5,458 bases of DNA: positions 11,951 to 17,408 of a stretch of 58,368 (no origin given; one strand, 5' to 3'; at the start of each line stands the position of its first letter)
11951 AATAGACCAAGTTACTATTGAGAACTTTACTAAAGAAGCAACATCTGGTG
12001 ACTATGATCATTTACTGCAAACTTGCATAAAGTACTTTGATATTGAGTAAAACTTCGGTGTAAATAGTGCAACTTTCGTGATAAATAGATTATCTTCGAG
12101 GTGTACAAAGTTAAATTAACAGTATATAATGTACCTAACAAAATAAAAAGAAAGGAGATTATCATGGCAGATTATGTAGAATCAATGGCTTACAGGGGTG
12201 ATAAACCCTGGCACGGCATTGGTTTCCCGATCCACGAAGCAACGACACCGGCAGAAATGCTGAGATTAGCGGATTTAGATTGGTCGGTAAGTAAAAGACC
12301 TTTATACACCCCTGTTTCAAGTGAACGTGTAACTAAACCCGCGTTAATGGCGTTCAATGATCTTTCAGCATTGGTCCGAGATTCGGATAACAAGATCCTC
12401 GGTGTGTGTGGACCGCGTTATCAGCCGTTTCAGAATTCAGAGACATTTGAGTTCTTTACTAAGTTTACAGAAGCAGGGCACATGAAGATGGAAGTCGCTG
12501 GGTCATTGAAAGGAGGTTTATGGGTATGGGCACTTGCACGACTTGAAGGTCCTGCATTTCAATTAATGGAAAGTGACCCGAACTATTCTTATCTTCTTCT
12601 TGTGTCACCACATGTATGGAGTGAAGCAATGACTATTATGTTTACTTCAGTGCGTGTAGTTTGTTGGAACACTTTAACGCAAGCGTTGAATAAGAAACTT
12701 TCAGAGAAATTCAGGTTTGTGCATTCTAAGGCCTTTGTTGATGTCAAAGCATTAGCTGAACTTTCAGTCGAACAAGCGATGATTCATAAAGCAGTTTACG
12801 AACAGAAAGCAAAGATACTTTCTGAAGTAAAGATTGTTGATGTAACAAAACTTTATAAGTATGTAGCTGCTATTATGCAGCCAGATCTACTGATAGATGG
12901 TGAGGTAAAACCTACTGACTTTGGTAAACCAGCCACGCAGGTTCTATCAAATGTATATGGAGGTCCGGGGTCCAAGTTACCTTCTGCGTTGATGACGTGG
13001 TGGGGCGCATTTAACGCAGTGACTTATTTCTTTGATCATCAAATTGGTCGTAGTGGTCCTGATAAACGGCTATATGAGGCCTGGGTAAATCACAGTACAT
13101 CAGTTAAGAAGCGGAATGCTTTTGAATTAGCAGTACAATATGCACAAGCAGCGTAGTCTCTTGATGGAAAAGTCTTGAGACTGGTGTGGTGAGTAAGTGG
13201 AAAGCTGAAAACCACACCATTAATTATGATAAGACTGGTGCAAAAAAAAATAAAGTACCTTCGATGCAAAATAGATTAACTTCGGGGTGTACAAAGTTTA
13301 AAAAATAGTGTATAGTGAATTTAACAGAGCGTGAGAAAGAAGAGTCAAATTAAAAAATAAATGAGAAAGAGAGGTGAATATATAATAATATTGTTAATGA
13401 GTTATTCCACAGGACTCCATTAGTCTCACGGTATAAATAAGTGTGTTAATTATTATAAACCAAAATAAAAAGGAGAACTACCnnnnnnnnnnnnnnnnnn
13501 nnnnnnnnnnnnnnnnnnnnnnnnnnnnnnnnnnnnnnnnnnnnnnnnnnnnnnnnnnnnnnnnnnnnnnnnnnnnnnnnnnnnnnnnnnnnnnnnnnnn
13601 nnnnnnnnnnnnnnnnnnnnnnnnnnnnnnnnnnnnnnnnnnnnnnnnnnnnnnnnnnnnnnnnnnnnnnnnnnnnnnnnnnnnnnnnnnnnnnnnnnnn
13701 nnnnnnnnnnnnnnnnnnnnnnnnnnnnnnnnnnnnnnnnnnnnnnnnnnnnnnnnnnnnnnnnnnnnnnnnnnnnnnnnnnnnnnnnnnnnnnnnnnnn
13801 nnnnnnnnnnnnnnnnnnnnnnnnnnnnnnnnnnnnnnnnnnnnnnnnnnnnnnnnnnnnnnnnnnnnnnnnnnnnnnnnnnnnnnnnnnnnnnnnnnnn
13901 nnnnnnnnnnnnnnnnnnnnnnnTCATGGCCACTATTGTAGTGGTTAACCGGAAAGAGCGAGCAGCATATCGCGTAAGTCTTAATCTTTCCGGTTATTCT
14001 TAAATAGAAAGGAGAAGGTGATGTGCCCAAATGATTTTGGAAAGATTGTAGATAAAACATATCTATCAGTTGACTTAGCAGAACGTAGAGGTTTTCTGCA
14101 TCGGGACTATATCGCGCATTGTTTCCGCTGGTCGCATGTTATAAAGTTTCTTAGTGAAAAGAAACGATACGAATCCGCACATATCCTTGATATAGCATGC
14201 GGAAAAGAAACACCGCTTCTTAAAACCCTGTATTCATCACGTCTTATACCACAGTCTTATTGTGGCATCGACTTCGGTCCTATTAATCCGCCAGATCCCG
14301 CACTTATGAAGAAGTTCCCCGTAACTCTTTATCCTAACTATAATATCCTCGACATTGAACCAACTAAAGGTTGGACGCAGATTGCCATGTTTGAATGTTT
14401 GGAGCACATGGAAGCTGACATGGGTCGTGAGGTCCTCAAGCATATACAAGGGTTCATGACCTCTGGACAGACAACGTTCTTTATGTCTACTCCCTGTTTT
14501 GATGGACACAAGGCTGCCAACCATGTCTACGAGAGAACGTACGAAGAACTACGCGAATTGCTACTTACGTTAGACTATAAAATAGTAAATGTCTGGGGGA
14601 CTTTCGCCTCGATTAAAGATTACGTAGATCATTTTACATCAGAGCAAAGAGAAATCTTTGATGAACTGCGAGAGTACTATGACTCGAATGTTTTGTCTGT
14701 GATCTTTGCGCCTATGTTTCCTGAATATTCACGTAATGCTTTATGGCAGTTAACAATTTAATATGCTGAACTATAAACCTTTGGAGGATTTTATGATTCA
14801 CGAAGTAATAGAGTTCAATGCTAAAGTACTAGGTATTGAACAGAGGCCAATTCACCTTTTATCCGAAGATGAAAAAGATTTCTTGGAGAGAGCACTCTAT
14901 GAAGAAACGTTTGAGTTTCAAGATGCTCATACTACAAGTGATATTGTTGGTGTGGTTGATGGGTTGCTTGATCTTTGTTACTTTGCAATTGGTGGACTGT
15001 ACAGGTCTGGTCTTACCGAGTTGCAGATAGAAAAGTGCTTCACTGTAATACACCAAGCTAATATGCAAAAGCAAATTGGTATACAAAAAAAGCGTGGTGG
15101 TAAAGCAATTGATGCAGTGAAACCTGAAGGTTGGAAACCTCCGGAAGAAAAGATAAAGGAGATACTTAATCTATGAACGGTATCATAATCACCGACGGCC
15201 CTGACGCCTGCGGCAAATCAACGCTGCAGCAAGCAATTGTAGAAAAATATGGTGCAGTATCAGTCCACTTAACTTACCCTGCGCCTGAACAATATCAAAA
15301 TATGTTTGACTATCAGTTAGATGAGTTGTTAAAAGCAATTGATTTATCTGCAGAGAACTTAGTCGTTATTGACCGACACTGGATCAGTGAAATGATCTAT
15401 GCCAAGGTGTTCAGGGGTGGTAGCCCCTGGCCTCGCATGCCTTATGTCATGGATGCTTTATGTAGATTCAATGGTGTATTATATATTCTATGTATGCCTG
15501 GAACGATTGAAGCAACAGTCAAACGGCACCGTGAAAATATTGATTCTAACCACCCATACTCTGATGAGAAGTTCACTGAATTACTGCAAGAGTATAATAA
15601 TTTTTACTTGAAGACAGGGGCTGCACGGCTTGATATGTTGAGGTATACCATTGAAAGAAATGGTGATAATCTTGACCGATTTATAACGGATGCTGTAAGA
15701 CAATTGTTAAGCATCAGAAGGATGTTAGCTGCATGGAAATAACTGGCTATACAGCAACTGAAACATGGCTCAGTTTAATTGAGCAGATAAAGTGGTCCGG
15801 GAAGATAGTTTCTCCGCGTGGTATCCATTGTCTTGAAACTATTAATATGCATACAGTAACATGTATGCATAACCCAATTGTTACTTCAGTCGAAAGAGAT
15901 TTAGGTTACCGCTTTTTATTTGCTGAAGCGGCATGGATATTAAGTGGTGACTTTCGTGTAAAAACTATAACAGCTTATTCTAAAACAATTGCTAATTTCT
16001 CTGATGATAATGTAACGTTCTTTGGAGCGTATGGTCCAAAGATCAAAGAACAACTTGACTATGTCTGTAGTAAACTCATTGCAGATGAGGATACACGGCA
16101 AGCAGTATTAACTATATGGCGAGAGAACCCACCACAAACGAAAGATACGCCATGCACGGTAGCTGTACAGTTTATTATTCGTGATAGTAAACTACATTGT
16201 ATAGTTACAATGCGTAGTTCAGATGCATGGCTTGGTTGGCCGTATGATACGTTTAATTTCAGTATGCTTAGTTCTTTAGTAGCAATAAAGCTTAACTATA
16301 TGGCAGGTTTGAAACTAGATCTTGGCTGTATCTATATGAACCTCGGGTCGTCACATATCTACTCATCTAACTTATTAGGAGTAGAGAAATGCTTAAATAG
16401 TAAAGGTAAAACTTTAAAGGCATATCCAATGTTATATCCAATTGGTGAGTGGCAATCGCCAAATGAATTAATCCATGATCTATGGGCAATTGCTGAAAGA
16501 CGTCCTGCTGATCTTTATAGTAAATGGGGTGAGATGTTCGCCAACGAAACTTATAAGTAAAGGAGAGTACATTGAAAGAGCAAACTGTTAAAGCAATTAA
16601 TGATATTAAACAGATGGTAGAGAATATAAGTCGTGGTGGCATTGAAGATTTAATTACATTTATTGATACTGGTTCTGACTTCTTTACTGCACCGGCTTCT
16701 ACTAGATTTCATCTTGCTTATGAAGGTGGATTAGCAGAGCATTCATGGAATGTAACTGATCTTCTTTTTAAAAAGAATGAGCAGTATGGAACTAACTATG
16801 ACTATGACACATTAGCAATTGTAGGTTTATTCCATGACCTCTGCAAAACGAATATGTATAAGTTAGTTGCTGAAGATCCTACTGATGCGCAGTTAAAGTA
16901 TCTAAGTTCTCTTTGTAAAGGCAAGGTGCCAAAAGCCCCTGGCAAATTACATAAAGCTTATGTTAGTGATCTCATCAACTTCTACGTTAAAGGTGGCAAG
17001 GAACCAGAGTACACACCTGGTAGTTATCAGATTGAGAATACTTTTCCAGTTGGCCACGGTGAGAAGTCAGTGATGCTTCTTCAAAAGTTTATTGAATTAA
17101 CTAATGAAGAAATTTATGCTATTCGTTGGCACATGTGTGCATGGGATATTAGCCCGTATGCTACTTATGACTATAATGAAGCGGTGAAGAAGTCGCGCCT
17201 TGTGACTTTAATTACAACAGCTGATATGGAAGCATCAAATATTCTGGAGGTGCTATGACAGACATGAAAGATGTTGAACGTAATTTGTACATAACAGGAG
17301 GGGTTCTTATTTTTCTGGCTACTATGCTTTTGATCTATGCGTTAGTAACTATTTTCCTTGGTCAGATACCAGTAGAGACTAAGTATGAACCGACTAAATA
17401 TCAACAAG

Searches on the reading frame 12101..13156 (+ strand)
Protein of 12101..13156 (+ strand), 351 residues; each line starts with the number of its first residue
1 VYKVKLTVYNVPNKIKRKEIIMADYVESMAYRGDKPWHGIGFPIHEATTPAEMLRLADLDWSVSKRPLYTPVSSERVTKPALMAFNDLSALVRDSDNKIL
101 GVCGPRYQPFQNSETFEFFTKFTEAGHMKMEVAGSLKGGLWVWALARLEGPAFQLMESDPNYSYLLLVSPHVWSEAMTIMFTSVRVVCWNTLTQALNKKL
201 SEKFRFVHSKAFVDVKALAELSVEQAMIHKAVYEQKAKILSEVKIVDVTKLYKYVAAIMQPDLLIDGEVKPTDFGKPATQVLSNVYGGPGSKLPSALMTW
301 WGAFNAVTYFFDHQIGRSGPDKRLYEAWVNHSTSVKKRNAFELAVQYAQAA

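Call 90: search_protein_families(library=pfam, proteins=[window:12101-13156:+], max_evalue=0.001)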
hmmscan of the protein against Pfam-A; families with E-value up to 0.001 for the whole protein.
window:12101-13156:+ (351 aa): 1 family
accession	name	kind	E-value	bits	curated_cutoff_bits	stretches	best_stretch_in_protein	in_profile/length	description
PF06067.16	DUF932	-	1.6e-33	116.9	23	1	100-316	2-211/227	Domain of unknown function (DUF932)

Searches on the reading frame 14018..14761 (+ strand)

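Call 90: search_protein_families(library=pfam, proteins=[window:14018-14761:+], max_evalue=0.001)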
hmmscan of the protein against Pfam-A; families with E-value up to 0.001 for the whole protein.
window:14018-14761:+ (247 aa): 1 family
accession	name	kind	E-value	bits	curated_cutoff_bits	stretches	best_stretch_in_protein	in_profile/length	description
PF13489.12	Methyltransf_23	-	0.00011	22.4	27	1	37-163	8-123/164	Methyltransferase domain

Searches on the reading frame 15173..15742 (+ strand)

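Call 90: search_protein_families(library=pfam, proteins=[window:15173-15742:+], max_evalue=0.001)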
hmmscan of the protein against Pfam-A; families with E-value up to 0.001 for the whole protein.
window:15173-15742:+ (189 aa): 1 family
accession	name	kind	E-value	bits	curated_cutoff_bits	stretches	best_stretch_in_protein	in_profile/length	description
PF13521.12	AAA_28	-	2.5e-05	25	27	0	43-145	59-153/164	AAA domain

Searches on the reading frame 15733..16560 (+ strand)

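Call 90: search_protein_families(library=pfam, proteins=[window:15733-16560:+], max_evalue=0.001)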
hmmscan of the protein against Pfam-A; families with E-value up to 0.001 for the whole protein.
window:15733-16560:+ (275 aa): 1 family
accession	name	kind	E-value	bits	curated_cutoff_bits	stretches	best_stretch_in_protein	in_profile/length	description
PF00303.24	Thymidylat_synt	-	6.2e-19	68.6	24.3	1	12-225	3-226/266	Thymidylate synthase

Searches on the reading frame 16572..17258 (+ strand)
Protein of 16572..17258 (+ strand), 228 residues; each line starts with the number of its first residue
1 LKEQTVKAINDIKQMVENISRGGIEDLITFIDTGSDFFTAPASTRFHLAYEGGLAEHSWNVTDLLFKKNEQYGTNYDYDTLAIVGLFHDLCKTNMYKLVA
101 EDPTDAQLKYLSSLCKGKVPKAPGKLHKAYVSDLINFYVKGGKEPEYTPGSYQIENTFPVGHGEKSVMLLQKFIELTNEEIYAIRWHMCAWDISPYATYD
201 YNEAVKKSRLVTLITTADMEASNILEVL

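Call 90: search_protein_families(library=pfam, proteins=[window:16572-17258:+], max_evalue=0.001)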
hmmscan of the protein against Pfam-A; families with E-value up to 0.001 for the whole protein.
window:16572-17258:+ (228 aa): 1 family
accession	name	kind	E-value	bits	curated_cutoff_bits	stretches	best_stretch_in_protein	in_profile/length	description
PF01966.28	HD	-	1.8e-05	25.4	22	0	55-94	2-40/116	HD domain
